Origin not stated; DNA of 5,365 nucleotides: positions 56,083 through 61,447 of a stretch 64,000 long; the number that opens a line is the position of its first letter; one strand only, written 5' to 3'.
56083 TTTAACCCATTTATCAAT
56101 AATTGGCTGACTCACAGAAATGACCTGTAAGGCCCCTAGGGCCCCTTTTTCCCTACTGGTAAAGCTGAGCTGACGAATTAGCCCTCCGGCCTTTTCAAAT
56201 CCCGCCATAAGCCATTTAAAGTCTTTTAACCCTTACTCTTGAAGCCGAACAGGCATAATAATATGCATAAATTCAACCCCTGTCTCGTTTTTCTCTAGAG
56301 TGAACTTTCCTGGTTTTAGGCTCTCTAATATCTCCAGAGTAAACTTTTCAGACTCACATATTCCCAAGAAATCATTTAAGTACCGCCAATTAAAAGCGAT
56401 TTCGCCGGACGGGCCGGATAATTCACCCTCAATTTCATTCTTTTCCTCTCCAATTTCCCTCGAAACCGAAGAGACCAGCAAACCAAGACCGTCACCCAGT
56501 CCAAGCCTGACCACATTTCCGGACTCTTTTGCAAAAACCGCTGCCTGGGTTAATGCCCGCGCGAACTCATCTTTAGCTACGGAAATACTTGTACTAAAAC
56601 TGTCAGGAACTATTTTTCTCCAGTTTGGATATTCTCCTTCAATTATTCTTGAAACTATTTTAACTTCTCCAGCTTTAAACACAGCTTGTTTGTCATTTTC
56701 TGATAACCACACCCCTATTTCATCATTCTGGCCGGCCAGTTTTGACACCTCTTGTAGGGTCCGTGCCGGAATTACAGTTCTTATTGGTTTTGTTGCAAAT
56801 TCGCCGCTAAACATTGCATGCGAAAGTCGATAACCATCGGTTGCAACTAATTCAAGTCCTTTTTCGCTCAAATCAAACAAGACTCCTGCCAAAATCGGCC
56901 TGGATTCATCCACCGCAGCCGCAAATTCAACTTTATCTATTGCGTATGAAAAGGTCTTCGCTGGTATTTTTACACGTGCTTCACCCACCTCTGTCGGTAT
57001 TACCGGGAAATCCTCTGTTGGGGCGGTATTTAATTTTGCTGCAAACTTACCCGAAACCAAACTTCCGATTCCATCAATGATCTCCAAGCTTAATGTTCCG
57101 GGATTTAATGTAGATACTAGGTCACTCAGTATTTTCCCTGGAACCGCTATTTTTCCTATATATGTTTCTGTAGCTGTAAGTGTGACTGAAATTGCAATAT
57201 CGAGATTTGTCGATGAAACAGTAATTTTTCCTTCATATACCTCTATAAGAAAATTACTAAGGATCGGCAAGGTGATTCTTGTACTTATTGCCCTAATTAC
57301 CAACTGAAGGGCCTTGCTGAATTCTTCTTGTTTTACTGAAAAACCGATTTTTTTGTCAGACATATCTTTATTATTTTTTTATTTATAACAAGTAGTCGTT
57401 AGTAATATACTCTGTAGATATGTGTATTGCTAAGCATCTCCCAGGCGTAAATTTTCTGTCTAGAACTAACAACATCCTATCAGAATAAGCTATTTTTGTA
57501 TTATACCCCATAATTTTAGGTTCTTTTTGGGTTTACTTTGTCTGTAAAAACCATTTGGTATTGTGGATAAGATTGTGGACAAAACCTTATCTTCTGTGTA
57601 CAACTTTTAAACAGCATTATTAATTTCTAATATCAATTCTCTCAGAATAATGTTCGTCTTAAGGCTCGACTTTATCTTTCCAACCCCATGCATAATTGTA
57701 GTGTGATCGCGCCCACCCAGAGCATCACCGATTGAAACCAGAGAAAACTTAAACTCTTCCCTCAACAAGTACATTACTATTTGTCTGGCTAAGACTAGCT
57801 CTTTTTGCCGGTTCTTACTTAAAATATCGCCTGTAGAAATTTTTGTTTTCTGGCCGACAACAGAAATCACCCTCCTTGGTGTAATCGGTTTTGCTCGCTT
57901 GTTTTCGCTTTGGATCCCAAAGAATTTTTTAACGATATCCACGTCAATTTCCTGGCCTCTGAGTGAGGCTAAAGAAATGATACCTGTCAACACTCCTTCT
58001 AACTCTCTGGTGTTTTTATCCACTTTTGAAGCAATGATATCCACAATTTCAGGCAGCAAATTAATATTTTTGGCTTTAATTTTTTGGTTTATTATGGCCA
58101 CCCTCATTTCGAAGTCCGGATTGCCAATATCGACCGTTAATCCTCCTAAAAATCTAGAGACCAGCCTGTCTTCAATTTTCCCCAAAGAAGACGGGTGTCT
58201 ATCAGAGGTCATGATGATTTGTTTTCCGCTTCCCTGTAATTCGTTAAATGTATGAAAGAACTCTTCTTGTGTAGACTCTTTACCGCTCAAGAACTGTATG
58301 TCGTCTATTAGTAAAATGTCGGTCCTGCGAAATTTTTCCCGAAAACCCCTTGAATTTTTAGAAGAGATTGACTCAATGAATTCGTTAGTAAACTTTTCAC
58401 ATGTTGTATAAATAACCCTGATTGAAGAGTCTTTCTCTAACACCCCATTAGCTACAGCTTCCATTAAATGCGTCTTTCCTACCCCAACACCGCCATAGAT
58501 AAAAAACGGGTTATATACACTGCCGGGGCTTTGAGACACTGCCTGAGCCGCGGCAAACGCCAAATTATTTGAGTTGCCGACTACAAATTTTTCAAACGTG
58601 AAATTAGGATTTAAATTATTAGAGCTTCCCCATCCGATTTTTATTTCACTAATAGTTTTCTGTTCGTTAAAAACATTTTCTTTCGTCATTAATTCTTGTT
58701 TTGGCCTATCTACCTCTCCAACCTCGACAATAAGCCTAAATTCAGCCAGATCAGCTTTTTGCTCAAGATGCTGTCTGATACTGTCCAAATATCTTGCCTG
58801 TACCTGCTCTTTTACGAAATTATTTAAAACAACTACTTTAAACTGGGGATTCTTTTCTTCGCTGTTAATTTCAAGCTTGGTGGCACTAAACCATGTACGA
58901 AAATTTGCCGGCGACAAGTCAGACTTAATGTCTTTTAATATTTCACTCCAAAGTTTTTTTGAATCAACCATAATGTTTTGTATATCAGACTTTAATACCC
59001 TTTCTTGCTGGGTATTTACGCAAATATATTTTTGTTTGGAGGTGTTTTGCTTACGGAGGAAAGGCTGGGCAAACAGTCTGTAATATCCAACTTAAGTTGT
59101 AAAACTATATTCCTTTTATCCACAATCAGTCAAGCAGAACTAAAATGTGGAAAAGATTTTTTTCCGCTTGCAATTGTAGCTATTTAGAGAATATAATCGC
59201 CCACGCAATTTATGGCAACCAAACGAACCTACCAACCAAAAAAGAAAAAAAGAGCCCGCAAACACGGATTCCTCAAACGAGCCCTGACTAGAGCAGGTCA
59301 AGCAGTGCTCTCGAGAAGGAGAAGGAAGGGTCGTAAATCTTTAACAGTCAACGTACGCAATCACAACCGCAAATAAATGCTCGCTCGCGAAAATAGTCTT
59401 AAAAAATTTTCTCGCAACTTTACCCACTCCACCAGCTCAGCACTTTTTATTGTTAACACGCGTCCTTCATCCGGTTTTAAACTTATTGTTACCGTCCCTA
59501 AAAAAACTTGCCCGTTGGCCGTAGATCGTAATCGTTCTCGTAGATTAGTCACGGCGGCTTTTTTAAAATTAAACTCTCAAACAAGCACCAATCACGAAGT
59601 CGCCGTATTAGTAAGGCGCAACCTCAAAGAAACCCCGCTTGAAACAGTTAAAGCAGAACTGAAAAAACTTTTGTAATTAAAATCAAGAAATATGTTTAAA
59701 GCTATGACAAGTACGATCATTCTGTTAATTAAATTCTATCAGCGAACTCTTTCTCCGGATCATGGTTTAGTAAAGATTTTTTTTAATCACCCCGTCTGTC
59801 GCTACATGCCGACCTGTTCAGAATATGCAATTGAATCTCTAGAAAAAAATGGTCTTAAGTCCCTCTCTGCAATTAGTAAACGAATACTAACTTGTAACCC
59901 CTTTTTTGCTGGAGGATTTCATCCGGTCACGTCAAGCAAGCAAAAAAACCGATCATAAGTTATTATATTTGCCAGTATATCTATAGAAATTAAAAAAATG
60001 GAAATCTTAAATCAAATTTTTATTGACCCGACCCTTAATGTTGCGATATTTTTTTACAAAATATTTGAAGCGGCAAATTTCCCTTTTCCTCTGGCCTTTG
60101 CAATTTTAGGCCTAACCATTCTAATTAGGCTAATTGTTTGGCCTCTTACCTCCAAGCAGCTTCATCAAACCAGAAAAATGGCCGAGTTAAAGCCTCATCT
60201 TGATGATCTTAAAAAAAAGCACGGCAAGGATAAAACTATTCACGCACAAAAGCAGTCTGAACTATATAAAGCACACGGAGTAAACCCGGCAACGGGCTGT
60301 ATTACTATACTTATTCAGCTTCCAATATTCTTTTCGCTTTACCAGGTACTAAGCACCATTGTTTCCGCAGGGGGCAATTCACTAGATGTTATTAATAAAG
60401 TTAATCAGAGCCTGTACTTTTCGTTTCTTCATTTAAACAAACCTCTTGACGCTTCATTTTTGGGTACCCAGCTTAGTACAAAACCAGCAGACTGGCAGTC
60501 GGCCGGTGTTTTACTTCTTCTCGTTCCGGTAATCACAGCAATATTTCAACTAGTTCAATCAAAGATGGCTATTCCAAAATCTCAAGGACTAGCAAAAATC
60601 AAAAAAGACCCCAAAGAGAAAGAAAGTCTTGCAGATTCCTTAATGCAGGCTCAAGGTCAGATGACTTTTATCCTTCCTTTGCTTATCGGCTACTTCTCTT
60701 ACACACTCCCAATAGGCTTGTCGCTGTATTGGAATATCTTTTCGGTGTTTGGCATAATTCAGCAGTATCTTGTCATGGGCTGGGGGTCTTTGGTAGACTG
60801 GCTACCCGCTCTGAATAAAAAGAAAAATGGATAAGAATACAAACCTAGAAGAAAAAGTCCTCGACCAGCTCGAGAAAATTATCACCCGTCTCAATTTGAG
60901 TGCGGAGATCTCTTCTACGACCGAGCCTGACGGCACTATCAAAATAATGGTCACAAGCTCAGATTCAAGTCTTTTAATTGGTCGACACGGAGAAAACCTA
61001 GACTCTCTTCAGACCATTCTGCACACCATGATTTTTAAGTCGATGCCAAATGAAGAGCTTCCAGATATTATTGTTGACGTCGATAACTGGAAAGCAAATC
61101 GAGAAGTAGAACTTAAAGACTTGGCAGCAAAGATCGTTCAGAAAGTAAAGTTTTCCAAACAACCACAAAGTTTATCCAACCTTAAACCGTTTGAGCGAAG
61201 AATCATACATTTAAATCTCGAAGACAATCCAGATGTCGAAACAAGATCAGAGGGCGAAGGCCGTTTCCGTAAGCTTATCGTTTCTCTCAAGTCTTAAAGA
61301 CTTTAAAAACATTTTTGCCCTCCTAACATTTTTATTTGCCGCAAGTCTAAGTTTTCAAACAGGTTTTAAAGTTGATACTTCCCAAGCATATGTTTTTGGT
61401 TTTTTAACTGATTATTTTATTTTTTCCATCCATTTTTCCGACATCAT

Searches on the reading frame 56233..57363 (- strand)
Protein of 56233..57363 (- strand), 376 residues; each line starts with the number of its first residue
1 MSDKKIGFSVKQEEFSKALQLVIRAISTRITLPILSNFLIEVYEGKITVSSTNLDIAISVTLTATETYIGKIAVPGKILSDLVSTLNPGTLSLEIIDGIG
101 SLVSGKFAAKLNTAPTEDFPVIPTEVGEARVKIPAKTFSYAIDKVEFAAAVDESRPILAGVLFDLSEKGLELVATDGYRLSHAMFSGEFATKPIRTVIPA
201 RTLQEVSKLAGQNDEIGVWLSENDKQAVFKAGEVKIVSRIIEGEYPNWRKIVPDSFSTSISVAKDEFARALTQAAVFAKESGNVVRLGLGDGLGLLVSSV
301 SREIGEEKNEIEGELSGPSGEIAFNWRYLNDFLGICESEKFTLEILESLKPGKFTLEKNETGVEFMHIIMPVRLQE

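Call 26: search_protein_families(library=pfam, proteins=[window:56233-57363:-], max_evalue=0.001)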
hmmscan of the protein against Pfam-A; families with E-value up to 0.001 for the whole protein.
window:56233-57363:- (376 aa): 3 families
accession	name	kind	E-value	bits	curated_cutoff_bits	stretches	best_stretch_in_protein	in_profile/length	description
PF02767.21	DNA_pol3_beta_2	-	4e-28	98.5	27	1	133-247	2-116/116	DNA polymerase III beta subunit, central domain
PF00712.24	DNA_pol3_beta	-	3.1e-26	92.3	24.4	2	8-123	3-120/120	DNA polymerase III beta subunit, N-terminal domain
PF02768.20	DNA_pol3_beta_3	-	4.2e-16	59.3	27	1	249-373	1-121/121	DNA polymerase III beta subunit, C-terminal domain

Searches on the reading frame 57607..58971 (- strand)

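Call 26: search_protein_families(library=pfam, proteins=[window:57607-58971:-], max_evalue=0.001)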
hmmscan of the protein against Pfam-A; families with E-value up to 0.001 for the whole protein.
window:57607-58971:- (454 aa): 9 families
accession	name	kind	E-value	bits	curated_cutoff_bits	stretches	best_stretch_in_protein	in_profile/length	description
PF00308.24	Bac_DnaA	-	9.2e-67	224.7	23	1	120-281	1-162/162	Bacterial DnaA ATPAse domain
PF08299.17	Bac_DnaA_C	-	1.1e-22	80.2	31.5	1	366-433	2-69/69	Bacterial dnaA protein helix-turn-helix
PF11638.13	DnaA_N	-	7.2e-12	45.3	24.6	1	6-70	2-64/65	DnaA N-terminal domain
PF00004.35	AAA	-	2.4e-08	35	21.2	1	158-274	3-123/131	ATPase family associated with various cellular activities (AAA)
PF01695.23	IstB_IS21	-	2.1e-06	27.9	24.1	1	158-258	97-194/238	IstB-like ATP binding protein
PF01637.24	ATPase_2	-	6.8e-06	26.5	33.2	1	153-258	20-118/225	ATPase domain predominantly from Archaea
PF13173.12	AAA_14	-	1.9e-05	25.1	27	1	155-273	4-114/129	AAA domain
PF13401.12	AAA_22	-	5e-05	24.1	27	0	157-195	9-45/130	AAA domain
PF13191.12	AAA_16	-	0.00062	20.7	32.6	0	151-205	24-85/167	AAA ATPase domain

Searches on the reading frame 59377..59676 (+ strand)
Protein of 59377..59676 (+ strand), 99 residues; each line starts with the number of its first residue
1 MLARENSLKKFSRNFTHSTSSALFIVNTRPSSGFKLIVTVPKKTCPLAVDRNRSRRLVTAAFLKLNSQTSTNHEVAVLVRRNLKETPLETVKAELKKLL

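Call 27: search_protein_families(library=pfam, proteins=[window:59377-59676:+], max_evalue=0.001)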
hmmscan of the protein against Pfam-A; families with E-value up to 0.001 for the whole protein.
window:59377-59676:+ (99 aa): 1 family
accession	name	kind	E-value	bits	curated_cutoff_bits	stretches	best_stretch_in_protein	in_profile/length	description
PF00825.24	Ribonuclease_P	-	5.5e-13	49.4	22.3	1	17-99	21-105/109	Ribonuclease P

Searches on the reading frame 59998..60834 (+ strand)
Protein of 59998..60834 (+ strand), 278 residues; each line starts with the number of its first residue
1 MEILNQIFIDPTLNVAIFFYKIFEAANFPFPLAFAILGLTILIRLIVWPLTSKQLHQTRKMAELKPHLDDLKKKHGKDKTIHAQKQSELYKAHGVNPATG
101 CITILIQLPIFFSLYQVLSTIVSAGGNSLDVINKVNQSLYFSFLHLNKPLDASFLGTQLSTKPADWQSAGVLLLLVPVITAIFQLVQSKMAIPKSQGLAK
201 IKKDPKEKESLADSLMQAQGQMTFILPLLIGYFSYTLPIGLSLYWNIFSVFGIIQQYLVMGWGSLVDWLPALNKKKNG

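Call 27: search_protein_families(library=pfam, proteins=[window:59998-60834:+], max_evalue=0.001)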
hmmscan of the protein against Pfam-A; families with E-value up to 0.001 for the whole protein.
window:59998-60834:+ (278 aa): 1 family
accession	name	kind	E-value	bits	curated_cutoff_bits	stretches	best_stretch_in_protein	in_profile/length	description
PF02096.25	60KD_IMP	-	1.5e-45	155.5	35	1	34-260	3-162/163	60Kd inner membrane protein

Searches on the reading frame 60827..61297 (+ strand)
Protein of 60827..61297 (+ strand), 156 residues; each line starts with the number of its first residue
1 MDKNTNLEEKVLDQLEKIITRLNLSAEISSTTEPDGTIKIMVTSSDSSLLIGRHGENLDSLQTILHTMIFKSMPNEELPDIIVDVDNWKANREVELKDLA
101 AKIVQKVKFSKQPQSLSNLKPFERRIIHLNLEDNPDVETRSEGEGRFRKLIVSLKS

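Call 27: search_protein_families(library=pfam, proteins=[window:60827-61297:+], max_evalue=0.001)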
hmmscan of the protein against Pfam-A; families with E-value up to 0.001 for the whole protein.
window:60827-61297:+ (156 aa): 2 families
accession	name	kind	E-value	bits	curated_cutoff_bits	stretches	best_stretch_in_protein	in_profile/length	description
PF01424.28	R3H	-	7.3e-14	52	26.8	1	95-153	2-59/60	R3H domain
PF13083.13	KH_KhpA-B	-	3.5e-09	36.9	32.1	1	13-71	6-64/73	KhpA/KhpB, KH domain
